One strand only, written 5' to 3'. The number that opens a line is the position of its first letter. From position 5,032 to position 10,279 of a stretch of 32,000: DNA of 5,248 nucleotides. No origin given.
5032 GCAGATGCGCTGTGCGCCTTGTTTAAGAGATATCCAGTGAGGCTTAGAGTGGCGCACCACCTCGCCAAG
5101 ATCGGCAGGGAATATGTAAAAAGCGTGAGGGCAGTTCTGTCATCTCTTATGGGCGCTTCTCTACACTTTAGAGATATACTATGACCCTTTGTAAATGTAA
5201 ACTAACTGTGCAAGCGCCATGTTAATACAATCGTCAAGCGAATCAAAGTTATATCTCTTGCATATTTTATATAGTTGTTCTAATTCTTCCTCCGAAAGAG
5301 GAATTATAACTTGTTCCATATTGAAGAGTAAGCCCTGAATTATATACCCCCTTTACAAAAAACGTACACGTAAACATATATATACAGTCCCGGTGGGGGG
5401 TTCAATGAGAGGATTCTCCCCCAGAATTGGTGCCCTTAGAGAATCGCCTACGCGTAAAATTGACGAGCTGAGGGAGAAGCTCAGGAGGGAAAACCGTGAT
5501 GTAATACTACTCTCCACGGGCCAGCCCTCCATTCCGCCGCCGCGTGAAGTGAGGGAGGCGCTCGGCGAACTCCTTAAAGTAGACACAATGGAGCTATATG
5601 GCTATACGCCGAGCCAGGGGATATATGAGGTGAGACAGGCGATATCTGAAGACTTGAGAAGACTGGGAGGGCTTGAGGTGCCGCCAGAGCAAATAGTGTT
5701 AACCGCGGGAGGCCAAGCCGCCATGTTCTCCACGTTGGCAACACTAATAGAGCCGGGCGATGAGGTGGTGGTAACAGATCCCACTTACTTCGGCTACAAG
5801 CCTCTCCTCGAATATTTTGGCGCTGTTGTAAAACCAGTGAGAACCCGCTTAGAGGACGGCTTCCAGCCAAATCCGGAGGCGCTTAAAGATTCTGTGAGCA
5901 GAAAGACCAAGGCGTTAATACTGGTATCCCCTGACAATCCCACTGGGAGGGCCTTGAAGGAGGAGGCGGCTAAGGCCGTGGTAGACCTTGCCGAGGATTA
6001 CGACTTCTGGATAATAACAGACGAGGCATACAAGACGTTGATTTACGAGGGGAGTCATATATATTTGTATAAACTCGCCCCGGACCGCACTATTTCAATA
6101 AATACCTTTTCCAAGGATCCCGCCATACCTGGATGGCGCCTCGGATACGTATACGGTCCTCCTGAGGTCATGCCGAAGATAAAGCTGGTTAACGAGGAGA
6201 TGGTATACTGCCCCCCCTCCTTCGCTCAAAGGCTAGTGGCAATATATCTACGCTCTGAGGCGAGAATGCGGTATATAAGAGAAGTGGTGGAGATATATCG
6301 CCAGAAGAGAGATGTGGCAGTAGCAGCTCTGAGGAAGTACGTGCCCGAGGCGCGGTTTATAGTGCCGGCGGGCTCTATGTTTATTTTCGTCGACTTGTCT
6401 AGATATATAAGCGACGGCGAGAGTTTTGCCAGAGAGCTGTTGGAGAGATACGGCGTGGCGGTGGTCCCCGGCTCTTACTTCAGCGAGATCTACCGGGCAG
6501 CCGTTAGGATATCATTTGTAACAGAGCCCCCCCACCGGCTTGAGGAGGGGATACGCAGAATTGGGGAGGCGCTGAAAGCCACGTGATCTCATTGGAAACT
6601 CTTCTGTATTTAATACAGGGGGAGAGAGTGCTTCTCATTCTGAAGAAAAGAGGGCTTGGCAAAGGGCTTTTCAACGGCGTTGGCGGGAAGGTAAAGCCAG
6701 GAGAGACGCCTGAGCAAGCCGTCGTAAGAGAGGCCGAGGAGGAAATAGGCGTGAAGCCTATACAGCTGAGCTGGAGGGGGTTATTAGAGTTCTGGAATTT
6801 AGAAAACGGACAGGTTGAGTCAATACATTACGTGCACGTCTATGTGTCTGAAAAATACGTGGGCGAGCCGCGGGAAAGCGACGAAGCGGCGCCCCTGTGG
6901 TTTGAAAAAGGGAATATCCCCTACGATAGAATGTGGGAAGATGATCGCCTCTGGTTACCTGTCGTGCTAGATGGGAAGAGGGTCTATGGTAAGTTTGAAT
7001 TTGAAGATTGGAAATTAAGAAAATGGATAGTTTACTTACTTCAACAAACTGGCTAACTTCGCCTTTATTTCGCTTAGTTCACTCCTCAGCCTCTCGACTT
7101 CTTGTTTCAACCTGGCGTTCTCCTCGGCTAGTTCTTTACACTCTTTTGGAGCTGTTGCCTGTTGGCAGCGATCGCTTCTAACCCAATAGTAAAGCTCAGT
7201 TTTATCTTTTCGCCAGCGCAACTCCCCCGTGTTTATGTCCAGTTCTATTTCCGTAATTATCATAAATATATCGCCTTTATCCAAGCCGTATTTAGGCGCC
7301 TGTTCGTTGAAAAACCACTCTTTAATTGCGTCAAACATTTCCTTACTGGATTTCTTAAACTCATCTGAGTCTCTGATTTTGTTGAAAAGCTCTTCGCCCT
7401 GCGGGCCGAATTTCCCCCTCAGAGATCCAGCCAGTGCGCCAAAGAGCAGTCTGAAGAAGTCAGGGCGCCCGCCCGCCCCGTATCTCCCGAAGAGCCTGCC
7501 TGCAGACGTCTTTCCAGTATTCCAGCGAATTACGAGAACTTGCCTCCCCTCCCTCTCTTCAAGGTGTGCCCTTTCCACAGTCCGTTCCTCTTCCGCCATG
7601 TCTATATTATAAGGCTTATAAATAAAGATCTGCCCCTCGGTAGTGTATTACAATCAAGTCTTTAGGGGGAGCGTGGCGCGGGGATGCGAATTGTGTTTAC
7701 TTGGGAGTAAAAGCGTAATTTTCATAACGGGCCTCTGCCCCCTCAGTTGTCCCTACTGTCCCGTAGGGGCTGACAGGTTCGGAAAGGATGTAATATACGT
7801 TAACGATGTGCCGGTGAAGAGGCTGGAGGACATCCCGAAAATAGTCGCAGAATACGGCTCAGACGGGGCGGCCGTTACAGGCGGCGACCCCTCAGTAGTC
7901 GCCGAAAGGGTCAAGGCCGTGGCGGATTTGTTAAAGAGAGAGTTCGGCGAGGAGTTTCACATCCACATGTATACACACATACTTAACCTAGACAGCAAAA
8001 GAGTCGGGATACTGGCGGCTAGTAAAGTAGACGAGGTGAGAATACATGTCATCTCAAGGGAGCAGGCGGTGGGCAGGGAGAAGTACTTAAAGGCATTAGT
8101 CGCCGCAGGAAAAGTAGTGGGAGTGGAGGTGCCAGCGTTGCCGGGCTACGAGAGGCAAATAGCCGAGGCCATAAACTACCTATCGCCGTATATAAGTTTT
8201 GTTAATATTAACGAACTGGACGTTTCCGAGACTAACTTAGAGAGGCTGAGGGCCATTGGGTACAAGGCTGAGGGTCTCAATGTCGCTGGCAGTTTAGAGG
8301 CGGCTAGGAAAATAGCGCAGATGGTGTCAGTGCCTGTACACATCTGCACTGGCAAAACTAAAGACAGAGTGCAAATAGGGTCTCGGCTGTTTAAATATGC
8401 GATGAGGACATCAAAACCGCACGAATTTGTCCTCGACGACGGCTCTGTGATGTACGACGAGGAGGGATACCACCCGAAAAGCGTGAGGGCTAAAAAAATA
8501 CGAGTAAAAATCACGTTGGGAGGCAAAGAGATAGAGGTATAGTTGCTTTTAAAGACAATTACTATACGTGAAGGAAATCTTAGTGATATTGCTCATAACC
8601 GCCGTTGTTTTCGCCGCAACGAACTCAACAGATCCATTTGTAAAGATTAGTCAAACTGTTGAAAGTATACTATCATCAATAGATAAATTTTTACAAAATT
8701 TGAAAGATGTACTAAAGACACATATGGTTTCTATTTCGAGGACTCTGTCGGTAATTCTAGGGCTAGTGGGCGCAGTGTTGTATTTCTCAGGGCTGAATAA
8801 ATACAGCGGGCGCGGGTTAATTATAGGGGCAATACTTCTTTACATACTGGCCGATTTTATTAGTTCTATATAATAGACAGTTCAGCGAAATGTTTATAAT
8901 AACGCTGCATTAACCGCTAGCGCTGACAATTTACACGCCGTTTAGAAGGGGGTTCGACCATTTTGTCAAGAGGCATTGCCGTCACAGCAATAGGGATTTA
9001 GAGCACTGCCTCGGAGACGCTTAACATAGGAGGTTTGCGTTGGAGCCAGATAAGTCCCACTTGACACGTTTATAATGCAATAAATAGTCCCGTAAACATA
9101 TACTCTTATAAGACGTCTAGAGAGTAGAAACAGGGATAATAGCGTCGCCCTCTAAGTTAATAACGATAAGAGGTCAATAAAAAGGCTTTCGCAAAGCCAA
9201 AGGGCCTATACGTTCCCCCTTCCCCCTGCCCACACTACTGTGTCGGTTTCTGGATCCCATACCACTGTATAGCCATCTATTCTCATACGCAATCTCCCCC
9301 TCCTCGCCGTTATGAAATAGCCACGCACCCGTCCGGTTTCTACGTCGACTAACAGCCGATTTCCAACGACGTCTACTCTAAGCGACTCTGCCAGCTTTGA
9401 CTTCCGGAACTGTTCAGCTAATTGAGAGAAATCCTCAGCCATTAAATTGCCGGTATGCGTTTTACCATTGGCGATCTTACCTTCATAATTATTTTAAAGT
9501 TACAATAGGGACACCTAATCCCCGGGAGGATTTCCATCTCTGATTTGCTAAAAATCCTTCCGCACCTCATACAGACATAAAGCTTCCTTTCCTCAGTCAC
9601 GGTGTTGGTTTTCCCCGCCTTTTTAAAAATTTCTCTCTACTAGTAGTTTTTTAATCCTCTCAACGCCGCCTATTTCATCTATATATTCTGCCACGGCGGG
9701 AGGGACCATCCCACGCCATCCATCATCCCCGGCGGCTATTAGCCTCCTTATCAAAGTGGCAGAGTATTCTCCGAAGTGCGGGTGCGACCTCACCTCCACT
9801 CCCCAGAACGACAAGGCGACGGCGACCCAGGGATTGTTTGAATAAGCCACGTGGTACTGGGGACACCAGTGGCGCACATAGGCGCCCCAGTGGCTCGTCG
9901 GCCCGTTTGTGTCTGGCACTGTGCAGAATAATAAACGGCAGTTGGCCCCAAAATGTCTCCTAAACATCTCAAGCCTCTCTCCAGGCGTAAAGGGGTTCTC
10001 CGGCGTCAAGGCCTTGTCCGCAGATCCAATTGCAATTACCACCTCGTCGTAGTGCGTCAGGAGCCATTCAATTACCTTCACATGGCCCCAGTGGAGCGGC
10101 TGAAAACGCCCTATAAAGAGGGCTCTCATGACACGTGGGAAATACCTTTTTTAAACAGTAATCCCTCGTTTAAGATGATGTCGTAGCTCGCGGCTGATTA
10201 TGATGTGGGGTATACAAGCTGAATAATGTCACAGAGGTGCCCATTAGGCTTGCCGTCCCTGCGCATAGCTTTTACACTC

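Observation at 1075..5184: Uncharacterised coupled operon: giant coiled-coil P-loop NTPase + 171-aa protein + NurA-like nuclease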

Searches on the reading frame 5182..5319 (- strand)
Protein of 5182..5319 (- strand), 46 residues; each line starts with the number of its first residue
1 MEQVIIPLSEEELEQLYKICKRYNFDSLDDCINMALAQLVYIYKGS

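Call 91: search_protein_families(library=pfam, proteins=[window:5182-5319:-], max_evalue=10)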
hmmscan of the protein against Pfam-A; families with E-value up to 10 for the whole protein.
seq(46 aa): 5 families
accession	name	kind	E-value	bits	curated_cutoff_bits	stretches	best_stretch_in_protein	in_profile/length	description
PF07261.16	DnaB_2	-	0.0074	16.4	22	1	7-40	11-42/74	Replication initiation and membrane attachment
PF22939.2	GPIID_WHD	-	0.078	13.8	27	1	4-43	23-62/90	GPI inositol-deacylase, winged helix domain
PF14164.11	YqzH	-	0.095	13.2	30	1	4-30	22-49/64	YqzH-like protein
PF02234.24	CDI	-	0.13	12.8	25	1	8-27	15-34/49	Cyclin-dependent kinase inhibitor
PF08771.16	FRB_dom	-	0.18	12.5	24.7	1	9-44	60-95/99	FKBP12-rapamycin binding domain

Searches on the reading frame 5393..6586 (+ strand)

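Call 3: search_protein_families(library=pfam, proteins=[window:5393-6586:+], max_evalue=1)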
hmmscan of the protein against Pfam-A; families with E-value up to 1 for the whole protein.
window:5393-6586:+ (397 aa): 5 families
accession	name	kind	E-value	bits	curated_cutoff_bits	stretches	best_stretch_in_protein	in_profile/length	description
PF00155.27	Aminotran_1_2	-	2.8e-60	204.8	19.7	1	36-390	2-361/361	Aminotransferase class I and II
PF01053.26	Cys_Met_Meta_PP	-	4.9e-08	32.4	27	1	99-214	68-177/381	Cys/Met metabolism PLP-dependent enzyme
PF01041.23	DegT_DnrJ_EryC1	-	7.3e-07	29.2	19.8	1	101-212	43-147/360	DegT/DnrJ/EryC1/StrS aminotransferase family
PF13848.12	Thioredoxin_6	-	0.12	12.7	27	1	193-235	13-56/184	Thioredoxin-like domain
PF08825.15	E2_bind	-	0.2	12.2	33.2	0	114-132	54-72/82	E2 binding domain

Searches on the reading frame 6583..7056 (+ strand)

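Call 3: search_protein_families(library=pfam, proteins=[window:6583-7056:+], max_evalue=1)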
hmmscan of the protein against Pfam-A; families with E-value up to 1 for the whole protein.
window:6583-7056:+ (157 aa): 2 families
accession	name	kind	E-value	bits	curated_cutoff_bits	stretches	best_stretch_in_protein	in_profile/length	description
PF00293.34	NUDIX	-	1.7e-15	57.6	21.1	1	10-125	10-131/134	NUDIX domain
PF14815.12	NUDIX_4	-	0.0038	17.4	35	1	8-59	3-53/113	NUDIX domain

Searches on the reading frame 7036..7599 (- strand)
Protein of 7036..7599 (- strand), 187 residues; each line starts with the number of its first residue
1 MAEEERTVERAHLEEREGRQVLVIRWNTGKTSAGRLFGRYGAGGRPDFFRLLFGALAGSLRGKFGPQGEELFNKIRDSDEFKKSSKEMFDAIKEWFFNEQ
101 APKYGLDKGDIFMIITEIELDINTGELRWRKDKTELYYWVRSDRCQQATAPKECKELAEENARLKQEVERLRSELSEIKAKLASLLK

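Call 3: search_protein_families(library=pfam, proteins=[window:7036-7599:-], max_evalue=1)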
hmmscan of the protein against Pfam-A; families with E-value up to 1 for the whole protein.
window:7036-7599:- (187 aa): 16 families
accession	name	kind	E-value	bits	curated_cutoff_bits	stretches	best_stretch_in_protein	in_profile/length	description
PF18361.6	ssDBP_DBD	-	2.3e-60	203.2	25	1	15-144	7-136/136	Single stranded DNA-binding protein ss DNA binding domain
PF06005.17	ZapB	-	0.0019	19.1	31.5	1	153-186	33-66/71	Cell division protein ZapB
PF07989.16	Cnn_1N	-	0.0087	16.7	28.5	1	147-185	31-69/74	Centrosomin N-terminal motif 1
PF17253.7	DUF5320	-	0.012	17.2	27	1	143-185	62-99/99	Family of unknown function (DUF5320)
PF23404.1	FAZ1_C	-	0.012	16.2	27.6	1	157-179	7-29/35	FAZ1, C-terminal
PF00170.26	bZIP_1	-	0.014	15.9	27.6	1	152-185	26-59/64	bZIP transcription factor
PF07716.20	bZIP_2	-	0.024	15.2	22.3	1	152-174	32-54/54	Basic region leucine zipper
PF02403.27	Seryl_tRNA_N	-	0.025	15.3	28.2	1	146-186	60-101/108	Seryl-tRNA synthetase N-terminal domain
PF01527.26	HTH_Tnp_1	-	0.027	15.1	24.1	1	135-168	39-74/75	Transposase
PF04977.20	DivIC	-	0.032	14.5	28.9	1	147-178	26-57/80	Septum formation initiator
PF02183.23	HALZ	-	0.033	14.8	28.1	1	153-182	13-42/43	Homeobox associated leucine zipper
PF21924.1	XRCC4_CC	-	0.044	14.3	27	1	155-184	19-48/78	XRCC4 coiled-coil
PF15908.10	HMMR_C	-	0.06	14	28.6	1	154-183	90-119/157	Hyaluronan mediated motility receptor C-terminal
PF07334.18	IFP_35_N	-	0.07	13.6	23.2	1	155-179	3-27/76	Interferon-induced 35 kDa protein (IFP 35) N-terminus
PF21097.3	SR_plectin_7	-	0.076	13.9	27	1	150-186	38-74/116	Spectrin repeat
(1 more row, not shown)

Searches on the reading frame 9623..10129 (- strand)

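Call 53: search_protein_families(library=pfam, proteins=[window:9623-10129:-], max_evalue=0.001)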
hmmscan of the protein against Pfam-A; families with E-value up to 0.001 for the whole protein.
window:9623-10129:- (168 aa): 1 family
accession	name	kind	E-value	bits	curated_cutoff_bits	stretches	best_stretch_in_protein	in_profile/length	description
PF01467.32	CTP_transf_like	-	4.3e-12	46.8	21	1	4-58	1-56/133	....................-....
